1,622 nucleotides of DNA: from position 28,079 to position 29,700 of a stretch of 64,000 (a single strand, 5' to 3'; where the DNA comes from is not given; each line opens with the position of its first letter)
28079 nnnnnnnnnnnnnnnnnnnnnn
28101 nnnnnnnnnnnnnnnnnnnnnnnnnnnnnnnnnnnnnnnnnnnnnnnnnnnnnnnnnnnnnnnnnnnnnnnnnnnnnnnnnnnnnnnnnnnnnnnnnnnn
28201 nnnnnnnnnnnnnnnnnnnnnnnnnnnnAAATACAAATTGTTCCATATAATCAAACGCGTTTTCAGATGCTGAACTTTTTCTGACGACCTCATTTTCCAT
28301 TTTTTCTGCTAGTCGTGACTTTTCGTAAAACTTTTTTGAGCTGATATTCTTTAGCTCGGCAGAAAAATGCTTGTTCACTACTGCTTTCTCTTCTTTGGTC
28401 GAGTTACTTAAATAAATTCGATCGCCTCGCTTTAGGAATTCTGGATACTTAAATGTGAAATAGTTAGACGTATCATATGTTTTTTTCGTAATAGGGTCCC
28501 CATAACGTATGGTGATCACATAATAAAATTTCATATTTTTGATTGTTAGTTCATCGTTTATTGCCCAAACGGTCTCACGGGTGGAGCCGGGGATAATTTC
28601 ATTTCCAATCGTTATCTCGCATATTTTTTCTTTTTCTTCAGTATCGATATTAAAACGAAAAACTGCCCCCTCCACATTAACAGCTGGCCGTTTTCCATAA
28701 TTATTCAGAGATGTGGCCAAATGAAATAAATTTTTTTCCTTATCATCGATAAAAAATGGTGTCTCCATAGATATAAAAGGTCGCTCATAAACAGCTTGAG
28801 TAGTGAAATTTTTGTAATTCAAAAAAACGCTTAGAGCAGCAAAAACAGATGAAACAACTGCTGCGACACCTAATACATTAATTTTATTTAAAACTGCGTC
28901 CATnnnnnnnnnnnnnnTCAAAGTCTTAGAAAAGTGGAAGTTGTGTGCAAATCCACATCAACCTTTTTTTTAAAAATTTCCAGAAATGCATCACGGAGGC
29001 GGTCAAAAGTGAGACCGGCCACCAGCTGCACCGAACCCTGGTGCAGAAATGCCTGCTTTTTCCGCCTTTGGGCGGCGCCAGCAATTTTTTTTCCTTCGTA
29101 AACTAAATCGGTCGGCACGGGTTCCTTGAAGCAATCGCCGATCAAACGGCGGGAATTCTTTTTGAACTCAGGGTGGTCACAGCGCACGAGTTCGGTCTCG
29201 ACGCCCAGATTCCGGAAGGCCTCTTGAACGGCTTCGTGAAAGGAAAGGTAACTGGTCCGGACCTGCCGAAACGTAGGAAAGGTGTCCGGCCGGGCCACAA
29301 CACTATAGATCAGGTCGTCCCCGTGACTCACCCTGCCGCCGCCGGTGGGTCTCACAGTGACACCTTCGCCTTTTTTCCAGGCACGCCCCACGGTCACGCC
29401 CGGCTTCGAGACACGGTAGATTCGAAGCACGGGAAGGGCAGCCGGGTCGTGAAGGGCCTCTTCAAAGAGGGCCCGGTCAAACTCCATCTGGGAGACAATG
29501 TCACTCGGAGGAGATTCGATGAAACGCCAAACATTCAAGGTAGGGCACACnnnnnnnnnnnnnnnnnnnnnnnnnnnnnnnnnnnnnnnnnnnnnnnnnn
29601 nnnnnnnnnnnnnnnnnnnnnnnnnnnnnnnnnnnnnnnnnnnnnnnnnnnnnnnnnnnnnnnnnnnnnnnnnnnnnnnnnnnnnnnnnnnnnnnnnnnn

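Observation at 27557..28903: Sharply AT-rich single-gene insertion encoding a membrane-anchored trypsin-fold protease with an unassigned ~200-aa domain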

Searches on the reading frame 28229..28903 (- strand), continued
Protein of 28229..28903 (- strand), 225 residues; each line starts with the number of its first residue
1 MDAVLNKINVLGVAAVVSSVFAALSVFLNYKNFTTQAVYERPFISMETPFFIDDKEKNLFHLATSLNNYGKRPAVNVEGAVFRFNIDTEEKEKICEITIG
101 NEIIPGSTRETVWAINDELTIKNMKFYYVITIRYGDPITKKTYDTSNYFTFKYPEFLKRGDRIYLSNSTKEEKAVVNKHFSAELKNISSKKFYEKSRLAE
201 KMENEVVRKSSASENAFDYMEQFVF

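Call 88: fold_search(model_id=the predicted structure, library=viral)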
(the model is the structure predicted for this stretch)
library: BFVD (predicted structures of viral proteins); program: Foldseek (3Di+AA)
matches with E <= 10: 1138; with E <= 0.001: 5
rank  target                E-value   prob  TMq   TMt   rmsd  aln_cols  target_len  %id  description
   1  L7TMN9                1.8e-05  1.00  0.42  0.34   8.1       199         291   16  Transmembrane protein [Rhizobium phage RHEph01]
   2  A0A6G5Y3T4            1.4e-04  1.00  0.42  0.39   7.5       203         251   15  (no name in the UniProt tables at hand)
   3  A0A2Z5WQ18            2.7e-04  1.00  0.33  0.46   6.0       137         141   15  (no name in the UniProt tables at hand)
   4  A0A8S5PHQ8            5.2e-04  1.00  0.32  0.30  13.9       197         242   18  Uncharacterized protein [Siphoviridae sp. ctUGQ45]
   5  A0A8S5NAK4            5.8e-04  1.00  0.32  0.17  28.0       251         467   12  RNA-binding protein [Phage sp. ctv3H3]
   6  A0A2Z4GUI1            1.3e-03  1.00  0.35  0.42   5.6       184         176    9  (no name in the UniProt tables at hand)
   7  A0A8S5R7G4            2.2e-03  1.00  0.37  0.33   9.3       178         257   14  Uncharacterized protein [virus sp. ctah610]
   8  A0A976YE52            2.2e-03  1.00  0.30  0.39   9.6       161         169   16  (no name in the UniProt tables at hand)
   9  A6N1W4                2.5e-03  1.00  0.33  0.40   6.6       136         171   10  Uncharacterized protein [Microbacterium phage Min1]
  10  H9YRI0                2.5e-03  0.99  0.29  0.34   8.2       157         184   10  (no name in the UniProt tables at hand)
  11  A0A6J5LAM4            2.6e-03  1.00  0.37  0.53   6.5       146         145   10  Uncharacterized protein [uncultured Caudovirales phage]
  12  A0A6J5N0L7            2.6e-03  1.00  0.32  0.45  15.2       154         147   14  Uncharacterized protein [uncultured Caudovirales phage]
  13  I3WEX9                3.0e-03  1.00  0.35  0.21   4.4       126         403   10  Rh152/Rh151 [Rhesus cytomegalovirus (strain 68-1)]
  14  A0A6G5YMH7            3.0e-03  0.93  0.23  0.16  14.5       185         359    9  (no name in the UniProt tables at hand)
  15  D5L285                3.4e-03  0.84  0.23  0.16  40.4       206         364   16  Uncharacterized protein [uncultured virus]
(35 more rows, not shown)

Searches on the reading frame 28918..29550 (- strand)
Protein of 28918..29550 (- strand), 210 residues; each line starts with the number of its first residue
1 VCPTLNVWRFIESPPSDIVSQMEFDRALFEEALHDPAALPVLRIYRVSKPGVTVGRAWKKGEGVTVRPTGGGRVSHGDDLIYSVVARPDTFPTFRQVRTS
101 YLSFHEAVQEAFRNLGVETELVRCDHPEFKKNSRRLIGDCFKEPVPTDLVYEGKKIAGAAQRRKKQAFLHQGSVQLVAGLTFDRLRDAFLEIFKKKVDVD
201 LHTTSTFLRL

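Call 3: search_protein_families(library=pfam, proteins=[window:28918-29550:-], max_evalue=1)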
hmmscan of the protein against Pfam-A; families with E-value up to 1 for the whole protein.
window:28918-29550:- (210 aa): 4 families
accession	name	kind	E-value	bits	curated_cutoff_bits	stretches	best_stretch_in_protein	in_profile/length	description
PF21948.1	LplA-B_cat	-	5.7e-17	62.8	27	1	20-176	4-146/200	Lipoyl protein ligase A/B catalytic domain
PF03099.24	BPL_LplA_LipB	-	6.1e-11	42.8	21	1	61-174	25-128/133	Biotin/lipoate A/B protein ligase family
PF19390.4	DUF5965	-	0.064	14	25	1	93-114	39-61/74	Family of unknown function (DUF5965)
PF14024.11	DUF4240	-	0.24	12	27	0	74-104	83-116/129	Protein of unknown function (DUF4240)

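Call 8: search_protein_families(library=ncbifam, proteins=[window:28918-29550:-], max_evalue=1)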
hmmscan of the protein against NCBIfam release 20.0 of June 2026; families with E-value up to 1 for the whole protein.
window:28918-29550:- (210 aa): 4 families
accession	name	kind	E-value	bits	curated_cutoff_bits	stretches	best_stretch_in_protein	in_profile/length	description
NF053750.1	LplA_large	exception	4.4e-11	42.6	480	2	36-121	40-126/248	lipoate-protein ligase large subunit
TIGR00545.2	lipoyltrans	equivalog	7.6e-05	21.8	280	1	148-174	123-149/328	lipoate--protein ligase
NF053751.1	LplAB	exception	0.0025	16.9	550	0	8-119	100-223/348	lipoate-protein ligase LplAB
TIGR01010.1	BexC_CtrB_KpsE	subfamily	0.04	13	437.5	1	165-209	89-134/362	polysaccharide export inner-membrane protein, BexC/CtrB/KpsE family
